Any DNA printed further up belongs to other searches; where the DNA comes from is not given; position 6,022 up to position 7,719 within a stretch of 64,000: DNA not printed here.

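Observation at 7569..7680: Leaderless 25-codon upstream ORF that contains a terminator hairpin and overlaps the start of the GNAT-fusion gene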

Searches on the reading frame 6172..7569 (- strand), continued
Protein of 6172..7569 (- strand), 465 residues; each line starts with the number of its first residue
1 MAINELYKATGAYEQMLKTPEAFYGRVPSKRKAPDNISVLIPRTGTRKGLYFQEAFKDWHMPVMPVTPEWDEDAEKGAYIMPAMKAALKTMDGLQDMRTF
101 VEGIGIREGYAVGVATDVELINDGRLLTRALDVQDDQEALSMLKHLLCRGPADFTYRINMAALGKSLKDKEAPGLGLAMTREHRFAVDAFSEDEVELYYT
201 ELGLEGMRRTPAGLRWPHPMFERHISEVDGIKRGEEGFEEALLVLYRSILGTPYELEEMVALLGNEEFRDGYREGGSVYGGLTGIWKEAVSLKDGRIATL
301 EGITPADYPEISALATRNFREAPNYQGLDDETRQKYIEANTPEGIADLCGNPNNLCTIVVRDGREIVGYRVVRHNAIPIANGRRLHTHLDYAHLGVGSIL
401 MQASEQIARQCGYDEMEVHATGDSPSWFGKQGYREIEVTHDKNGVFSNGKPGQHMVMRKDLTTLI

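Call 48: find_related_loci(query=A5, collection=metagenome_contigs, flank=2500)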
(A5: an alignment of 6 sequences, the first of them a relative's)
Query A5 (465 aa) in metagenome_contigs; peptide patterns used: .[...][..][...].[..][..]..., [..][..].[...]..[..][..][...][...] (x = any residue, [..] = any of these).
179 stretches matched a pattern; 9 encode a relative of the query (tblastn E <= 1e-3); 9 distinct loci.
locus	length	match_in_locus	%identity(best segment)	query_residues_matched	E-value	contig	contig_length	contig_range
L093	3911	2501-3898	35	18-465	1e-79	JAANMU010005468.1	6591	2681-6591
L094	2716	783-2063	35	36-459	3e-75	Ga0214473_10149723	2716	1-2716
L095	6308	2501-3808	33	17-459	4e-70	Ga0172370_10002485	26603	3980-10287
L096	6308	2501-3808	33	17-459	4e-70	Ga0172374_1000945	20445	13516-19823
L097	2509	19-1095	37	107-461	3e-69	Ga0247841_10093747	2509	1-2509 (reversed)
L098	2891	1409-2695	33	15-434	2e-65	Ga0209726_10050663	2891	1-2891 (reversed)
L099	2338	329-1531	33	67-461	2e-56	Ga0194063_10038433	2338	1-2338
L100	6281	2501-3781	31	45-461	4e-52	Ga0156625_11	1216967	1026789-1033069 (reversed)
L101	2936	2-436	49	293-434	1e-40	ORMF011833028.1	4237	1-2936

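Call 54: find_encoding_contigs(protein=P0015, flank=2500, max_places=2)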
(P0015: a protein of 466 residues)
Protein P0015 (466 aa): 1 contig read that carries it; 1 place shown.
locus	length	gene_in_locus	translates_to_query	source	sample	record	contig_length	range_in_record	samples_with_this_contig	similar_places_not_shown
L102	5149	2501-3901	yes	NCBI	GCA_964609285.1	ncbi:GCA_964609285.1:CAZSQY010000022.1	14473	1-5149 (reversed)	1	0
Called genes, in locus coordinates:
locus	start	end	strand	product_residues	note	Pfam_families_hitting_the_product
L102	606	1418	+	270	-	PF01790:LGT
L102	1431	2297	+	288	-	PF00849:PseudoU_synth_2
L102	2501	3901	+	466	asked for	PF02545:Maf (faint), PF00583:Acetyltransf_1, PF13673:Acetyltransf_10 (weak), PF13508:Acetyltransf_7 (weak)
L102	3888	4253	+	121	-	PF04343:DUF488, PF22751:DUF488-N3a, PF22752:DUF488-N3i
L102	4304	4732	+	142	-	PF04463:2-thiour_desulf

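Call 55: find_encoding_contigs(protein=P0021, flank=2500, max_places=2)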
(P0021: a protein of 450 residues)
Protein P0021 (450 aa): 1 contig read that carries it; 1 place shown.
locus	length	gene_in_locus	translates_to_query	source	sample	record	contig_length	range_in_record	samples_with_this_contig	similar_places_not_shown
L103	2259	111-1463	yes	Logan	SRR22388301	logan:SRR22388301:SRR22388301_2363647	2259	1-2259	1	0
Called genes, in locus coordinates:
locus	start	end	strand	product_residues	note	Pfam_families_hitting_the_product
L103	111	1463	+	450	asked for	PF00583:Acetyltransf_1 (faint), PF13673:Acetyltransf_10 (weak), PF13508:Acetyltransf_7 (faint)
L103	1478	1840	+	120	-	PF22751:DUF488-N3a, PF22752:DUF488-N3i, PF04343:DUF488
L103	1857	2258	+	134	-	?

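Call 56: find_encoding_contigs(protein=P0039, flank=2500, max_places=2)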
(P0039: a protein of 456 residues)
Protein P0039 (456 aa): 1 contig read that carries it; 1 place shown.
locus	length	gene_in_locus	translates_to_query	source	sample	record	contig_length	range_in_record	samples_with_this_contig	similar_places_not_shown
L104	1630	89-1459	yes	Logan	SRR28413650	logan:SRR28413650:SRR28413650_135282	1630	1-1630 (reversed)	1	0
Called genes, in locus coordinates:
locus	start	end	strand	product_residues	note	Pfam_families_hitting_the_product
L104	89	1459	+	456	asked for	PF00583:Acetyltransf_1, PF13673:Acetyltransf_10, PF13508:Acetyltransf_7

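Call 64: search_solved_structures(query=A3, max_evalue=1)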
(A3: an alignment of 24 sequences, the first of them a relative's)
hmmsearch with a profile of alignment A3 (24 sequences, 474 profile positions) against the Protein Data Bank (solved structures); distinct sequences matched with E-value up to 1: 127 (the best 60 are shown).
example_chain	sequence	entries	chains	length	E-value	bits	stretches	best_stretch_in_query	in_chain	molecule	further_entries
2fiw_A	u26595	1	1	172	3e-07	32.6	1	369-457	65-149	GCN5-related N-acetyltransferase:Aminotransferase, class-II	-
4fd5_A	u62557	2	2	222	3.4e-07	32.4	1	387-450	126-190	arylalkylamine N-Acetyltransferase 2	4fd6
3pp9_A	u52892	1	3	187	6.3e-07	31.5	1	347-445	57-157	Putative streptothricin acetyltransferase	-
1y9w_A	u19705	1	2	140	6.8e-07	31.4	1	357-454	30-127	Acetyltransferase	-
7f36_A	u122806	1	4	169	6e-06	28.3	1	368-453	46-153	N-acetyltransferase domain-containing protein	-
7ak8_A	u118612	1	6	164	6.4e-06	28.2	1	368-453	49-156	GCN5 family acetyltransferase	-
5fvj_A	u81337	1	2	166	6.7e-06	28.2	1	368-453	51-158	PUTATIVE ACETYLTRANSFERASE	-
1tiq_A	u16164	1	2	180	7.9e-06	27.9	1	311-451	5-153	Protease synthase and sporulation negative regulatory protein PAI 1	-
1y9k_A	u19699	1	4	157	1.1e-05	27.5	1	369-437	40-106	IAA acetyltransferase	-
2p5x_A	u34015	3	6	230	1.2e-05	27.4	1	46-186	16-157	N-acetylserotonin O-methyltransferase-like protein | Probable bifunctional dTTP/UTP pyrophosphatase/methyltransferase protein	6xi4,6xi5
5jph_A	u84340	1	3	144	1.8e-05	26.7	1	375-450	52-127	Acetyltransferase SACOL1063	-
5jq4_A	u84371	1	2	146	1.8e-05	26.7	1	375-450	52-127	Acetyltransferase SACOL1063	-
8osp_A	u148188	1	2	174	2e-05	26.6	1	310-452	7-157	N-acetyltransferase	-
3fb3_A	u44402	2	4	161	3e-05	26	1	399-451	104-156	N-acetyltransferase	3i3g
1q2y_A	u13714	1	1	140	3.2e-05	25.9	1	367-451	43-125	similar to hypothetical proteins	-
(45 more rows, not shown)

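Call 82: search_protein_families(library=pfam, alignment_id=A3, max_evalue=0.1)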
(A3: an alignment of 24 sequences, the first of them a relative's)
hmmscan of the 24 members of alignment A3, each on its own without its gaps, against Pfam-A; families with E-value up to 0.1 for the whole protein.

A. member 1, P0001 (465 aa): 3 families
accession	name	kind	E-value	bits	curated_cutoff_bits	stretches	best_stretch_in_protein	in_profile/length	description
PF00583.31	Acetyltransf_1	-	3.2e-06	27.8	20.7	1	334-420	10-100/116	Acetyltransferase (GNAT) family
PF13673.13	Acetyltransf_10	-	5.8e-06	26.8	23.6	1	341-445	18-119/128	Acetyltransferase (GNAT) domain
PF13508.13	Acetyltransf_7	-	1.3e-05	25.9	27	1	356-435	4-84/84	Acetyltransferase (GNAT) domain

B. families by the number of members that match (of 24 scanned): 10 families
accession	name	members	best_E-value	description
PF00583.31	Acetyltransf_1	24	4.9e-11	Acetyltransferase (GNAT) family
PF13508.13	Acetyltransf_7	24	3.3e-10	Acetyltransferase (GNAT) domain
PF13673.13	Acetyltransf_10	24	3.9e-10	Acetyltransferase (GNAT) domain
PF02545.19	Maf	4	6.4e-07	Maf-like protein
PF08445.16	FR47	2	0.0051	FR47-like protein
PF13420.13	Acetyltransf_4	1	0.0022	Acetyltransferase (GNAT) domain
PF06419.17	COG6_N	1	0.0038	Conserved oligomeric complex COG6, N-terminal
PF13302.13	Acetyltransf_3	1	0.014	Acetyltransferase (GNAT) domain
PF23209.2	IDM1_C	1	0.037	Increased DNA methylation 1, C-terminal domain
PF13527.13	Acetyltransf_9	1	0.076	Acetyltransferase (GNAT) domain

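Call 86: predict_structure(alignment_id=A3)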
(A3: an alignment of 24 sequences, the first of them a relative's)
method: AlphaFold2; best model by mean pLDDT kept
length: 465 residues; sequences in the alignment: 24
mean_pLDDT: 90.5   pTM: 0.88
mean pLDDT of the five models: 90.5, 89.2, 88.9, 88.5, 88.1
residues with pLDDT >= 90: 351; 70-90: 85; 50-70: 14; < 50: 15
segments of 3 or more residues with pLDDT < 50: 1-7, 447-450
pLDDT, mean of each block of 10 residues (from residue 1): 45 68 86 92 93 94 94 88 95 89 92 97 93 94 95 97 95 95 97 96 90 92 96 96 95 94 88 85 93 95 97 96 85 89 96 96 96 92 95 96 97 95 89 87 50 84 91
secondary structure, 60 per line:
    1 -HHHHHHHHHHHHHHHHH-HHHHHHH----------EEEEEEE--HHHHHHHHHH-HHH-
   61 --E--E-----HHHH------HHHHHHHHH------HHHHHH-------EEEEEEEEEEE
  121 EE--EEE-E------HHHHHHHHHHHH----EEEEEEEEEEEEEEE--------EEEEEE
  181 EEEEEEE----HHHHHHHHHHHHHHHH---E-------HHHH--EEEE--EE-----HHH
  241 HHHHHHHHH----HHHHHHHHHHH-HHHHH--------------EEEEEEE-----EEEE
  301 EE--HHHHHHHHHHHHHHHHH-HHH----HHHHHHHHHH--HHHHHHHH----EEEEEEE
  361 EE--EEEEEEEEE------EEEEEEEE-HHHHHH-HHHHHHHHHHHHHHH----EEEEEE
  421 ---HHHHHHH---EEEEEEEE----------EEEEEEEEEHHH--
elements in order: H2-18 H20-26 E37-43 H46-55 H72-75 H82-90 H97-102 E110-122 E125-127 H136-147 E152-166 E175-187 H192-207 H219-222 E225-228 H238-249 H254-264 H266-270 E285-291 E297-302 H305-321 H330-339 H342-349 E354-362 E365-373 E380-387 H389-394 H396-410 E415-420 H424-430 E434-441 E452-460

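Call 89: fold_search(model_id=the predicted structure, library=pdb)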
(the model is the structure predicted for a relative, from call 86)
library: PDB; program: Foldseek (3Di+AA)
matches with E <= 10: 1217; with E <= 0.001: 496
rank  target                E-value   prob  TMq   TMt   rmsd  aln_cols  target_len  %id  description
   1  2amh                  8.3e-10  1.00  0.30  0.64   6.6       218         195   17  Crystal Structure of Maf-like Protein Tbru21784AAA from T.brucei (released 2005-08-16)
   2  6c37                  2.0e-09  1.00  0.29  0.59   4.9       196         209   13  Mycobacterium smegmatis RimJ in complex with CoA-disulfide (released 2019-01-16)
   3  3f0a                  2.8e-09  1.00  0.29  0.81   2.9       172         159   17  Structure of a putative n-acetyltransferase (ta0374) in complex with acetyl-coa from thermoplasma acidophilum (released 2008-11-11)
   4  8osp_A                1.1e-08  1.00  0.31  0.78   3.0       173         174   16  GCN5-related N-Acetyltransferase from Lactobacillus curiae (released 2023-07-05)
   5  2fiw                  1.6e-08  1.00  0.30  0.83   2.2       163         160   20  Crystal Structure of the GCN5-Related N-acetyltransferase: Aminotransferase, Class-II from Rhodopseudomonas palustris (released 2006-02-14)
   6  6c30_A                3.6e-08  1.00  0.29  0.58   4.9       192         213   12  Mycobacterium smegmatis RimJ (apo form) (released 2019-01-16)
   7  4e2a_A                4.3e-08  1.00  0.29  0.74   4.1       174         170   14  Crystal Structure of the Putative acetyltransferase from Streptococcus mutans (released 2013-03-13)
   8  4e2a_B                4.3e-08  1.00  0.29  0.73   4.1       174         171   14  Crystal Structure of the Putative acetyltransferase from Streptococcus mutans (released 2013-03-13)
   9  3fnc_B                4.8e-08  1.00  0.30  0.80   3.0       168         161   12  Crystal structure of a putative acetyltransferase from Listeria innocua (released 2009-01-27)
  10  4heb_B                4.8e-08  1.00  0.29  0.63   5.3       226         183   16  The Crystal structure of Maf protein of Bacillus subtilis (released 2012-10-24)
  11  3fnc_A                6.1e-08  1.00  0.29  0.79   3.0       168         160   12  Crystal structure of a putative acetyltransferase from Listeria innocua (released 2009-01-27)
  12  2p5x_A                6.4e-08  1.00  0.31  0.63   7.2       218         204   16  Crystal structure of Maf domain of human N-acetylserotonin O-methyltransferase-like protein (released 2007-03-27)
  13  4heb_A                6.4e-08  1.00  0.30  0.66   5.1       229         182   17  The Crystal structure of Maf protein of Bacillus subtilis (released 2012-10-24)
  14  1tiq_A                7.6e-08  1.00  0.31  0.77   3.1       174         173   15  Crystal Structure of an Acetyltransferase (PaiA) in complex with CoA and DTT from Bacillus subtilis, Northeast Structu (released 2004-07-13)
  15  9igl_D                7.6e-08  1.00  0.26  0.64   5.9       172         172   17  Crystal structure of P. syringae phosphinothricin acetyltransferase PSPTO_3321 in complex with L-phosphinothricin (released 2025-03-12)
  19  2p5x_B                1.0e-07  1.00  0.29  0.58   7.1       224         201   16  Crystal structure of Maf domain of human N-acetylserotonin O-methyltransferase-like protein (released 2007-03-27)
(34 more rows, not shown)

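Call 93: search_protein_families(library=pfam, proteins=[L002:3079-3966:+], max_evalue=0.01)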
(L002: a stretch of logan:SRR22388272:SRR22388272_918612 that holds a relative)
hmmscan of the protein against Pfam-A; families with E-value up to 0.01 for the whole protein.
L002:3079-3966:+ (295 aa): 0 families
